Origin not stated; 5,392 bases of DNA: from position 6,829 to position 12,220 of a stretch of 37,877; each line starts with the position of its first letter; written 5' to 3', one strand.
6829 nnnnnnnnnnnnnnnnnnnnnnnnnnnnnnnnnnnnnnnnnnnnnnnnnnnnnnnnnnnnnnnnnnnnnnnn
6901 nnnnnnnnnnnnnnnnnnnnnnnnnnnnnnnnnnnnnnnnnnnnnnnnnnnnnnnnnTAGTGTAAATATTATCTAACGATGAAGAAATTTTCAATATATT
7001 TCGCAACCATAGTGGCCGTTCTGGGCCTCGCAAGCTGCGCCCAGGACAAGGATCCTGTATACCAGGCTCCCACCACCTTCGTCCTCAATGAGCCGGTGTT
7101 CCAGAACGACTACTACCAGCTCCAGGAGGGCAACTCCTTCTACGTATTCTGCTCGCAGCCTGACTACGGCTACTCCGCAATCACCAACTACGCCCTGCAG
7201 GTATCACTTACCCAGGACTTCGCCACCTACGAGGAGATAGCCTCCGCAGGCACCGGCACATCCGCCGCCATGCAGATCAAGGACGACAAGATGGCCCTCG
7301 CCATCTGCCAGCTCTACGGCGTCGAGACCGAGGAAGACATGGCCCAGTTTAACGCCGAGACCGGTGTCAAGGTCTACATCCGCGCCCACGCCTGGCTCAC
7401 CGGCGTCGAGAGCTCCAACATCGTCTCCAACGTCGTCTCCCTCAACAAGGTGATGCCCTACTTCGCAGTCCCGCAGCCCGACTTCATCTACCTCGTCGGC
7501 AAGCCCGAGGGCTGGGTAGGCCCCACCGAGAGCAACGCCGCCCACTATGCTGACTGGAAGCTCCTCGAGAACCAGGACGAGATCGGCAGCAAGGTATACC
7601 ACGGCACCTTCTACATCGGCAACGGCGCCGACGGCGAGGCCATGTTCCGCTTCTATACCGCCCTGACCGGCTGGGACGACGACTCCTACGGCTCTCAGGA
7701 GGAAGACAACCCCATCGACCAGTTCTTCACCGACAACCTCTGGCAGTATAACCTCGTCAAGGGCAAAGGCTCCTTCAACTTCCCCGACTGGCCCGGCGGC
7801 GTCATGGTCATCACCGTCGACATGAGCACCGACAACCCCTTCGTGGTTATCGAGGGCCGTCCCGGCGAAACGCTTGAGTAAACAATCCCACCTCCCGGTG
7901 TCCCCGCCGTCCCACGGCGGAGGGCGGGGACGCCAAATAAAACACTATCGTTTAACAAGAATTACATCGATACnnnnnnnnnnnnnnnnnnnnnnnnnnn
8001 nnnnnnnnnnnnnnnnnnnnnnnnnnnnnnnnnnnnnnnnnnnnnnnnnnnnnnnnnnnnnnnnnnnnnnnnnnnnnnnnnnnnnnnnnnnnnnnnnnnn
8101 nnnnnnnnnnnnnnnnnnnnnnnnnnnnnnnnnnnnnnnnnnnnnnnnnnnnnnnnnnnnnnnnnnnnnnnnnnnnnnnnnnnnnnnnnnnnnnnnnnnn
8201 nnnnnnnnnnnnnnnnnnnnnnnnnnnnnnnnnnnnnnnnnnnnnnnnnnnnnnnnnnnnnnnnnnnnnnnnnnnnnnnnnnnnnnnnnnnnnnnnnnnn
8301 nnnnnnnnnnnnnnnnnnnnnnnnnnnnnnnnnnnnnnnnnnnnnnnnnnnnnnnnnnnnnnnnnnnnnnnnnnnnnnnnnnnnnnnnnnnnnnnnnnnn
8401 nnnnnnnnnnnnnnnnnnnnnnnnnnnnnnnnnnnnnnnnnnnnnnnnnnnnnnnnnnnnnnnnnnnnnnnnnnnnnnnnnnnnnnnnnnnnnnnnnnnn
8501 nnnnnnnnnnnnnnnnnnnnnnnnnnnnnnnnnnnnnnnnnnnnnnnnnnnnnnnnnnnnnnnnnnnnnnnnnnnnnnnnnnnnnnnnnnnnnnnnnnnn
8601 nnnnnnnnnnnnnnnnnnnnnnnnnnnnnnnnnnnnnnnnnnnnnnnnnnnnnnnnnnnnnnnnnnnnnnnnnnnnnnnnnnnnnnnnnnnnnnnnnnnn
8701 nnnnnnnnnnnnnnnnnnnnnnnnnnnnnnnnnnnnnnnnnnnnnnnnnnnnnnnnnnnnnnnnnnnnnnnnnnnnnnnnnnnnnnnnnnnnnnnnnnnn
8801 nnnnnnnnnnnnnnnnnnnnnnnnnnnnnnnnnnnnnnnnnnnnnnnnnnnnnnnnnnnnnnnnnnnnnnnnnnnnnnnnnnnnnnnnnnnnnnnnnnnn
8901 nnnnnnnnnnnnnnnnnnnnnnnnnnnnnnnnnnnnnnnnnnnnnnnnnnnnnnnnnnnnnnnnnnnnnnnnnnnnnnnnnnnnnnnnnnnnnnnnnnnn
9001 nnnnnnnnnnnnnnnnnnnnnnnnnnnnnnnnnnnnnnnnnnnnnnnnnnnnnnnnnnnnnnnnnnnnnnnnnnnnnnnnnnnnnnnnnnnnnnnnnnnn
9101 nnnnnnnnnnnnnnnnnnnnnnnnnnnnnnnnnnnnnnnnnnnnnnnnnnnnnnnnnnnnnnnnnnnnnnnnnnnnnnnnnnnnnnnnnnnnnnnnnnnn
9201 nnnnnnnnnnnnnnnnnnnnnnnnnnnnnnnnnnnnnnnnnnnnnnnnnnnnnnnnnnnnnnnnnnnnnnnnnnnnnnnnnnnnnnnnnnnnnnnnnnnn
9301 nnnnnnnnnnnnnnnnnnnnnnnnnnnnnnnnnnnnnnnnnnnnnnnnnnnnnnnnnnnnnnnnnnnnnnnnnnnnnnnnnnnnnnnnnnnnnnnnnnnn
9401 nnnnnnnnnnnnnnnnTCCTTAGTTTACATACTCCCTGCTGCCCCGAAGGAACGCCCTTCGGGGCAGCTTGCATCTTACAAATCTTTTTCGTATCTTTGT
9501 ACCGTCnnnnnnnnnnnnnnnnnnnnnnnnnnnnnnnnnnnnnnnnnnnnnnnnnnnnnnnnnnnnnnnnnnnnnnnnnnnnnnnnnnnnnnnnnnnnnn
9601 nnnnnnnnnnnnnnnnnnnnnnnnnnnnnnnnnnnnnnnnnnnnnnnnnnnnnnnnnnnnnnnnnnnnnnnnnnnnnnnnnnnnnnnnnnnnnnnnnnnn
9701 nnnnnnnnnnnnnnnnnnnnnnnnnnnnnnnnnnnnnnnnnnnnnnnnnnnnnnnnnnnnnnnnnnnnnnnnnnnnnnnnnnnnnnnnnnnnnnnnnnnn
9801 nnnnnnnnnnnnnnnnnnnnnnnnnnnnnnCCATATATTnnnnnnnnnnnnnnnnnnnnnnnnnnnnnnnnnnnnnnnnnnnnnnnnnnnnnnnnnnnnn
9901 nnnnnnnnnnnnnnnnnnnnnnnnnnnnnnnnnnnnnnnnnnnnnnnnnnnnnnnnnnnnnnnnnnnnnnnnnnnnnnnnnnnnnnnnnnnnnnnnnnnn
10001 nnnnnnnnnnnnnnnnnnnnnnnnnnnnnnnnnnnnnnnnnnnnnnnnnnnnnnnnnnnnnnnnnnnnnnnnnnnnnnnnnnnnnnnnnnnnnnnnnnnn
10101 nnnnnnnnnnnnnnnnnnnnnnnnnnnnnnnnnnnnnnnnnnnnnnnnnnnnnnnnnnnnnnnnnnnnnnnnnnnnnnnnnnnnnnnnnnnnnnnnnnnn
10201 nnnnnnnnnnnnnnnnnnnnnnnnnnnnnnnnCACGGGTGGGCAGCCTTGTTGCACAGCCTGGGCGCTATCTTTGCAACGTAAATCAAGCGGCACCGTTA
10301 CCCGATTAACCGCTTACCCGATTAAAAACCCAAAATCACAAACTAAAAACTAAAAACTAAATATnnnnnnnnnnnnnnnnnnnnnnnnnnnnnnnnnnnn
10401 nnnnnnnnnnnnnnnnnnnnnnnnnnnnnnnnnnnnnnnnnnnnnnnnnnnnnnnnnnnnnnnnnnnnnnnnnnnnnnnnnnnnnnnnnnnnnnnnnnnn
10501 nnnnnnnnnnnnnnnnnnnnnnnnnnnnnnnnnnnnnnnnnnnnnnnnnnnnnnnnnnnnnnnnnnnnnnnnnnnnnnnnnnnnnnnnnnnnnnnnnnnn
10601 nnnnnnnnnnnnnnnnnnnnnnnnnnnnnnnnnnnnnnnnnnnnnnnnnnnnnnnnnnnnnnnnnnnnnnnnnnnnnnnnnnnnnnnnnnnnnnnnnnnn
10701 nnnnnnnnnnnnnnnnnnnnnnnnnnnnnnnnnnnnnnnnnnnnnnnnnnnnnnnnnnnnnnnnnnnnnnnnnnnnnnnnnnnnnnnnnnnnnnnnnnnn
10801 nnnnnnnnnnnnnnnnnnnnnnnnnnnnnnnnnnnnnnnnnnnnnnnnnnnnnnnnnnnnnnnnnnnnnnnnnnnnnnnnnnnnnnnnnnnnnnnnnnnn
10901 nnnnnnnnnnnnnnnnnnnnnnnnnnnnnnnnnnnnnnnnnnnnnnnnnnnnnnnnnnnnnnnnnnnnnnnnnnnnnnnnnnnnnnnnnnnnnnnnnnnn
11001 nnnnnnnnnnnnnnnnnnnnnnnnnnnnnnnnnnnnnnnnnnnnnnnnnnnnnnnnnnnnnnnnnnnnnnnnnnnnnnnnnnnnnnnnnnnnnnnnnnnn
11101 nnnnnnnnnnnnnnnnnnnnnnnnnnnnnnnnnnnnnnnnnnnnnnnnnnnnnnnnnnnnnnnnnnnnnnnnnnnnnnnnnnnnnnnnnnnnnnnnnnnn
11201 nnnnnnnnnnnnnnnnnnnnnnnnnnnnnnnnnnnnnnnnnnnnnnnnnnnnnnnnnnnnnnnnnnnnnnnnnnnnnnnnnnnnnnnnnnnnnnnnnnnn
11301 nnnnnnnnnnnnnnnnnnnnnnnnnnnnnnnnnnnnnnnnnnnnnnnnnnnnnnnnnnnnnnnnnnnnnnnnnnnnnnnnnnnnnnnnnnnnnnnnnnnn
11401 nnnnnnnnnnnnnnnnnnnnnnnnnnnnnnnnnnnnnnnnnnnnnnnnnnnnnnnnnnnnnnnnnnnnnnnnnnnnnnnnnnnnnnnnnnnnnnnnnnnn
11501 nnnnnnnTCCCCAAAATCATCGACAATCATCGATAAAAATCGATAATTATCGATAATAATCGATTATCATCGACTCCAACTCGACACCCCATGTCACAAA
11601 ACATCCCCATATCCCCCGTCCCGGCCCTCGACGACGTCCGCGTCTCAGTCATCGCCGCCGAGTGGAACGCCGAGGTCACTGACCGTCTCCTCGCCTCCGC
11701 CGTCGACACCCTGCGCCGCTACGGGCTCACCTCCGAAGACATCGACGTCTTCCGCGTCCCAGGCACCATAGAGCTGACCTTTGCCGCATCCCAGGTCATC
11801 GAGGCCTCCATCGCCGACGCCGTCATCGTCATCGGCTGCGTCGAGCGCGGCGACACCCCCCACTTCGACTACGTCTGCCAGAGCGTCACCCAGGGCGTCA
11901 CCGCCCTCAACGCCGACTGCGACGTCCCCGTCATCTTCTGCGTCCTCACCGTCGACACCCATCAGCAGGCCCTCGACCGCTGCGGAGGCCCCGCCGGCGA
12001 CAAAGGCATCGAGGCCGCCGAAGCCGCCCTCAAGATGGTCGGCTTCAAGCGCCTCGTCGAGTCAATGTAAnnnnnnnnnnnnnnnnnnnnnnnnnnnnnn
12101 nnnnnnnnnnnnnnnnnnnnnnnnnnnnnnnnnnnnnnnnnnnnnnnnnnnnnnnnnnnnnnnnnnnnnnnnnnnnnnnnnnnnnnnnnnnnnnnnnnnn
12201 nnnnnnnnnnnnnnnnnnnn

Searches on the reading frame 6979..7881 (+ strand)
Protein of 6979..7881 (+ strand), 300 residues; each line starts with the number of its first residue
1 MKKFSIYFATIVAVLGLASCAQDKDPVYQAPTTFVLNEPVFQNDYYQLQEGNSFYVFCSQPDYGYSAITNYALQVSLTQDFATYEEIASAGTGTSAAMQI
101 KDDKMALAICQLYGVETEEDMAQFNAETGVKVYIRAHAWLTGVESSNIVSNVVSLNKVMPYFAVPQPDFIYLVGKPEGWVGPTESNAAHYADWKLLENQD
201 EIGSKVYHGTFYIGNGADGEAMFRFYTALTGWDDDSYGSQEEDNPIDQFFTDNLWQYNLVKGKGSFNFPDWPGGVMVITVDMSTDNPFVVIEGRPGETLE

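Call 33: search_protein_families(library=pfam, proteins=[window:6979-7881:+], max_evalue=0.001)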
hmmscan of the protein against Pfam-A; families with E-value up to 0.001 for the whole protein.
window:6979-7881:+ (300 aa): 1 family
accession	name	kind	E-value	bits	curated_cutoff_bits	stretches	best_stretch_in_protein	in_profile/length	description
PF14292.12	SusE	-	1.2e-07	32.3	25.2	1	23-108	2-87/106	SusE outer membrane protein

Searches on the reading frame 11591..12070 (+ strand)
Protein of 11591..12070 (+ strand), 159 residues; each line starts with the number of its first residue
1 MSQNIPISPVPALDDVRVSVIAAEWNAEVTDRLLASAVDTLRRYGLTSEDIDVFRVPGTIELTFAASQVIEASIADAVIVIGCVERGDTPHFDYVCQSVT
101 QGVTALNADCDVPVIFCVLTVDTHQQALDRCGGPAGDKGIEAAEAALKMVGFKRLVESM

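Call 33: search_protein_families(library=pfam, proteins=[window:11591-12070:+], max_evalue=0.001)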
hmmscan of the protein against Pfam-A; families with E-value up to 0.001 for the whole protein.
window:11591-12070:+ (159 aa): 1 family
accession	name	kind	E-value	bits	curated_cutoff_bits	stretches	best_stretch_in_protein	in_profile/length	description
PF00885.24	DMRL_synthase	-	2.1e-51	173.9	26.7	1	16-152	2-137/139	6,7-dimethyl-8-ribityllumazine synthase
